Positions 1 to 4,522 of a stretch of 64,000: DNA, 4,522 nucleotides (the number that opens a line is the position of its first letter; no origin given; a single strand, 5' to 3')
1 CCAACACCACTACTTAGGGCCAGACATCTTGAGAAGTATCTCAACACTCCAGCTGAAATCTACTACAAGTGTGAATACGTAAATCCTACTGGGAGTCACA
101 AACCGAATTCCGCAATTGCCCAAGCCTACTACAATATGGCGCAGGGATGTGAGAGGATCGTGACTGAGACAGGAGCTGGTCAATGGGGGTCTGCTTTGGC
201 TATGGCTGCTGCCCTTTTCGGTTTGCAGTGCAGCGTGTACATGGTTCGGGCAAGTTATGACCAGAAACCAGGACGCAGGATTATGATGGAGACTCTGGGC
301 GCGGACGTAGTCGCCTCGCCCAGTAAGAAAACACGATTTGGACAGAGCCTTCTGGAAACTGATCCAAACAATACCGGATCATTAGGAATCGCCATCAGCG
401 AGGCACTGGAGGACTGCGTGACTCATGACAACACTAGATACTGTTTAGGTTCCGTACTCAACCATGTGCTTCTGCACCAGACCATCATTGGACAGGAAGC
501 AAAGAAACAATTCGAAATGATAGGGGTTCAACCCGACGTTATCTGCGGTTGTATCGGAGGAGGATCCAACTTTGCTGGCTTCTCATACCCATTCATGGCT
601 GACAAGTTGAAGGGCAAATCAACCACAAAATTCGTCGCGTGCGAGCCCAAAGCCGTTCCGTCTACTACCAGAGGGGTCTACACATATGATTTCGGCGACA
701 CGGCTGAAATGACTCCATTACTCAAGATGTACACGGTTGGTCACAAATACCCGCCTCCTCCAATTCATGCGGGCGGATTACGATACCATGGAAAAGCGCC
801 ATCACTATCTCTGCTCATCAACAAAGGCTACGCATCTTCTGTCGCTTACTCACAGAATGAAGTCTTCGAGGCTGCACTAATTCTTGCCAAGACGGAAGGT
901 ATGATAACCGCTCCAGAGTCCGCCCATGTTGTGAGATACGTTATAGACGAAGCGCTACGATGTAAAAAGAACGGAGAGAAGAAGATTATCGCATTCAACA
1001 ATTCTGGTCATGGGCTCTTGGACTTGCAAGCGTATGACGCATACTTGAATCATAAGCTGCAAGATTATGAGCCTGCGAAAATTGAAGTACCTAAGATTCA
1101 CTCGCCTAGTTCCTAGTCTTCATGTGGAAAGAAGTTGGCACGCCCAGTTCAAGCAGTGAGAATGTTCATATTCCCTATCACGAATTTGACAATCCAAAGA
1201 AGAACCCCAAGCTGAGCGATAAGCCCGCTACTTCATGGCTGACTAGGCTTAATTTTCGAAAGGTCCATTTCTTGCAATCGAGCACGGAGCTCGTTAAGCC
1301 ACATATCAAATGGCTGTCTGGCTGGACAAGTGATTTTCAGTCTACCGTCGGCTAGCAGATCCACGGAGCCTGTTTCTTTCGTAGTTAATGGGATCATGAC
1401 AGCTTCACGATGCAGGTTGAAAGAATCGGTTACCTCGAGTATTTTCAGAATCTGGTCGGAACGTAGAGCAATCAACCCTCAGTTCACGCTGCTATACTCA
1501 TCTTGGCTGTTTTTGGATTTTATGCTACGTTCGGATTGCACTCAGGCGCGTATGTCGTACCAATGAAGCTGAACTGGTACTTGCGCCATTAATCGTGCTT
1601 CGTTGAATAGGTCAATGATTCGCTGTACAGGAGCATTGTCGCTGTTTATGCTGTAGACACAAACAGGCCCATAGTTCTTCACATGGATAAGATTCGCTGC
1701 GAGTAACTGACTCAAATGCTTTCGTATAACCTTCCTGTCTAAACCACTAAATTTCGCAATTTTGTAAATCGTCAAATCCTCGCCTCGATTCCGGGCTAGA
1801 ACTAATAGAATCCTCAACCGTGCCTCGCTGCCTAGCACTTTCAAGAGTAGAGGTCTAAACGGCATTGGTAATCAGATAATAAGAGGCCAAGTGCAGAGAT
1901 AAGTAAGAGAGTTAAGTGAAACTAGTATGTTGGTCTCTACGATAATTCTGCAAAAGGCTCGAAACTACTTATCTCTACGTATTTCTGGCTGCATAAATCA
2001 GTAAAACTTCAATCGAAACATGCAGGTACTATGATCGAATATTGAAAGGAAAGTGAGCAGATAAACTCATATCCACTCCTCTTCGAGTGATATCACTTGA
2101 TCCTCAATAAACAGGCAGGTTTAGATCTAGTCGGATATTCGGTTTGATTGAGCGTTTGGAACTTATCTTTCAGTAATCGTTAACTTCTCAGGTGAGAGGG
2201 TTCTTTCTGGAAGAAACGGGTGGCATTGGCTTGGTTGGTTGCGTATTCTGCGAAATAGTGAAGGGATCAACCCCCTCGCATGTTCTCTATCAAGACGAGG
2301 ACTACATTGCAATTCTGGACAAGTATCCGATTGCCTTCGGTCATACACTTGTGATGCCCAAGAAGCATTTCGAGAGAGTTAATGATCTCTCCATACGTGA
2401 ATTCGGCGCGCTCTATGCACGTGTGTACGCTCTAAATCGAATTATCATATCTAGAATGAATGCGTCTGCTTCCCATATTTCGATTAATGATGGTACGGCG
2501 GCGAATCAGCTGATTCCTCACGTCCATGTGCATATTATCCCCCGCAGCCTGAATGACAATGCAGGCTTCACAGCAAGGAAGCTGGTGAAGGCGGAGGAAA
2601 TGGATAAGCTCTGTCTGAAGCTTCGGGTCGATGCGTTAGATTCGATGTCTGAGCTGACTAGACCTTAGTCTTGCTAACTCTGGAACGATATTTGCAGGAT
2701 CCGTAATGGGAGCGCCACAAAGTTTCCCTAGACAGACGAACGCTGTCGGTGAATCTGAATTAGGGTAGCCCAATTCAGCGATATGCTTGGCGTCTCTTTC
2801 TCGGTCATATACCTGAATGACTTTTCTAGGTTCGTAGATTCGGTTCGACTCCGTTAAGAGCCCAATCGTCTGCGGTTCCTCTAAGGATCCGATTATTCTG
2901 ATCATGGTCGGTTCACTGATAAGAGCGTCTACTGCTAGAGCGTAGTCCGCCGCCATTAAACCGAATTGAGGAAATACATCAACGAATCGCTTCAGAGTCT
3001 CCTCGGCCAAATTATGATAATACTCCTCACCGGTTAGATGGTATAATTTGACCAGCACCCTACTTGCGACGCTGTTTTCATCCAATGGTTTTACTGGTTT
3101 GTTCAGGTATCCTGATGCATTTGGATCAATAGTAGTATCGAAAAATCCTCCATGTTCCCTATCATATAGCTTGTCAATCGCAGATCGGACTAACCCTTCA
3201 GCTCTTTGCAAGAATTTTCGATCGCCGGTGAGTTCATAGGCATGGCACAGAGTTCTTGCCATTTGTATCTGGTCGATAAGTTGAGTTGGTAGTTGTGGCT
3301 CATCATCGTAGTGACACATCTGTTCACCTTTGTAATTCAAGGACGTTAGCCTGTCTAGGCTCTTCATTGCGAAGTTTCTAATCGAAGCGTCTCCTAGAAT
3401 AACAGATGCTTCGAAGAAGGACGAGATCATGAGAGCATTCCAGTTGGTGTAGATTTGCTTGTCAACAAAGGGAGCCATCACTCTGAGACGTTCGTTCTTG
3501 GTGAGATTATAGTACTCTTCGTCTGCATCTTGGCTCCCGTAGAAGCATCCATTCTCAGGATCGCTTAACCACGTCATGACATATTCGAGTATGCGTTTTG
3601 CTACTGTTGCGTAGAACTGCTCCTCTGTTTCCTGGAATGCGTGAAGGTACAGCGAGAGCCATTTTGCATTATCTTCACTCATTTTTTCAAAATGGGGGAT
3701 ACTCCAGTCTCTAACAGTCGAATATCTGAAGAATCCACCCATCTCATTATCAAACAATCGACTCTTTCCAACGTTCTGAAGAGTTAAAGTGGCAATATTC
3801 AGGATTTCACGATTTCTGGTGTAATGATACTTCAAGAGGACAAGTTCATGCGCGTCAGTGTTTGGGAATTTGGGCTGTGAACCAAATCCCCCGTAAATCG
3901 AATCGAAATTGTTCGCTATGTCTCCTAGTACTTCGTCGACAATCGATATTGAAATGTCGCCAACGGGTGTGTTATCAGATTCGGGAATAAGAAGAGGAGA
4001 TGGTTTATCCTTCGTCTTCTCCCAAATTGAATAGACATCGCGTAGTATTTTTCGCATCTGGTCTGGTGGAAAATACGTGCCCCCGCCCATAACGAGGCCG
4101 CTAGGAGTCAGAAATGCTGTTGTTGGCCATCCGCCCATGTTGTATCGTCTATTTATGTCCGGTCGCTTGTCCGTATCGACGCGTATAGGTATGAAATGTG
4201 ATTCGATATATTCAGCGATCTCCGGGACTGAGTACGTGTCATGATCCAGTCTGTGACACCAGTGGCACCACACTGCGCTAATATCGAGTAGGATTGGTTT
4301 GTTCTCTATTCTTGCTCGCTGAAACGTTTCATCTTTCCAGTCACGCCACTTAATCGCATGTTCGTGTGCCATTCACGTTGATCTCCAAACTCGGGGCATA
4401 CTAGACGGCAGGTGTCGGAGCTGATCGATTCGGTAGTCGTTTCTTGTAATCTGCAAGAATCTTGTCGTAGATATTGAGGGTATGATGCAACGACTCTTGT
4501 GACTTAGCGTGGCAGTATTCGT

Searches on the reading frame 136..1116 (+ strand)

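Call 33: search_protein_families(library=pfam, proteins=[window:136-1116:+], max_evalue=0.001)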
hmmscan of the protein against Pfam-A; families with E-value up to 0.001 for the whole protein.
window:136-1116:+ (326 aa): 1 family
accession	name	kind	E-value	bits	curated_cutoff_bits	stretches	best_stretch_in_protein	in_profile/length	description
PF00291.31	PALP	-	9.1e-28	97.9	35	1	4-289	52-293/295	Pyridoxal-phosphate dependent enzyme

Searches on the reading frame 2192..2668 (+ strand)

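Call 92: search_protein_families(library=pfam, proteins=[window:2192-2668:+], max_evalue=0.001)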
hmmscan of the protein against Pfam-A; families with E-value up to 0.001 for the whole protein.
window:2192-2668:+ (158 aa): 2 families
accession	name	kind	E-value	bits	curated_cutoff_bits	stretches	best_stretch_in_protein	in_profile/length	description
PF01230.28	HIT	-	5.3e-22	78.7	21.5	1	26-119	3-96/98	HIT domain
PF11969.13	DcpS_C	-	7.6e-16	59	24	1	17-120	2-104/114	Scavenger mRNA decapping enzyme C-term binding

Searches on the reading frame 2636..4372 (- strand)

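Call 33: search_protein_families(library=pfam, proteins=[window:2636-4372:-], max_evalue=0.001)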
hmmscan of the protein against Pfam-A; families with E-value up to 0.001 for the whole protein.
window:2636-4372:- (578 aa): 9 families
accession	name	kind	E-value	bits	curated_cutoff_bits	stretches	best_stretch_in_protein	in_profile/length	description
PF03190.21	Thioredox_DsbH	-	8.5e-34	117.3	27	1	4-123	17-150/163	Protein of unknown function, DUF255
PF13899.12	Thioredoxin_7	-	5.6e-13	49.3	27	1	9-90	2-83/83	Thioredoxin-like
PF13098.12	Thioredoxin_2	-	1.1e-08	35.7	27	1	21-110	2-104/104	Thioredoxin-like domain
PF07470.19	Glyco_hydro_88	-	3.7e-08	33.2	26.6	1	312-455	31-155/352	Glycosyl Hydrolase Family 88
PF06662.19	C5-epim_C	-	4.1e-08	33.4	23.3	0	367-415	30-75/188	D-glucuronyl C5-epimerase C-terminus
PF07221.17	GlcNAc_2-epim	-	7.9e-08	32.4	23.4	1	185-286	230-329/347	N-acylglucosamine 2-epimerase (GlcNAc 2-epimerase)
PF00085.26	Thioredoxin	-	1.2e-05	25.7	23.5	1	13-89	6-80/103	Thioredoxin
PF07944.18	Beta-AFase-like_GH127_cat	-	0.00042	19.9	24.9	0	359-400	167-209/376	Beta-L-arabinofuranosidase, GH127 catalytic domain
PF03663.20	Glyco_hydro_76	-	0.00081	19.4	25.9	0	287-461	16-184/366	Glycosyl hydrolase family 76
